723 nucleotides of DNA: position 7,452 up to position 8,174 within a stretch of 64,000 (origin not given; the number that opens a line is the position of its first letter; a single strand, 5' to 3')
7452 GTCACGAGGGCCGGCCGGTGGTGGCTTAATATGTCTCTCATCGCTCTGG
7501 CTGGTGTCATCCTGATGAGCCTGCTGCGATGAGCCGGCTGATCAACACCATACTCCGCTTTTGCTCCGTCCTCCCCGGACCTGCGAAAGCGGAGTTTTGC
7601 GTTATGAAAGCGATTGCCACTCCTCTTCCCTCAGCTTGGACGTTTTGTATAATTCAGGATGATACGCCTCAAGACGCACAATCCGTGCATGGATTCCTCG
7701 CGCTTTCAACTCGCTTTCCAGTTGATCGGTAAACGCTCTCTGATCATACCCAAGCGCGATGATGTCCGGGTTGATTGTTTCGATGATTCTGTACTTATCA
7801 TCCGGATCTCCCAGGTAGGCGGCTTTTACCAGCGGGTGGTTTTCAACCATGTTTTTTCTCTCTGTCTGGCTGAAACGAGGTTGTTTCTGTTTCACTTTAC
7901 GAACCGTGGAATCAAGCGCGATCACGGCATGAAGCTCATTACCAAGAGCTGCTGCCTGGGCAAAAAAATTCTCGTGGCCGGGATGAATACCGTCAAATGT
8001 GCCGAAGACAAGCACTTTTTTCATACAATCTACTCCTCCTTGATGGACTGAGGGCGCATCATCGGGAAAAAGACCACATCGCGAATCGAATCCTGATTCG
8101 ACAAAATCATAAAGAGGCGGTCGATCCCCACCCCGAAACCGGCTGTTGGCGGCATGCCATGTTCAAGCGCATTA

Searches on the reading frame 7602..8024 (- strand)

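Call 89: search_protein_families(library=pfam, proteins=[window:7602-8024:-], max_evalue=0.01)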
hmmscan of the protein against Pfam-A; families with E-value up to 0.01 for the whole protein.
window:7602-8024:- (140 aa): 2 families
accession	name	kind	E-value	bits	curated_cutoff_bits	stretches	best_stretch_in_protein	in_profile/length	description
PF01467.32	CTP_transf_like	-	8.6e-15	55.6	21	1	6-133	2-132/133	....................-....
PF06574.18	FAD_syn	-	1.2e-05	25.6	27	1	2-44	7-52/158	FAD synthetase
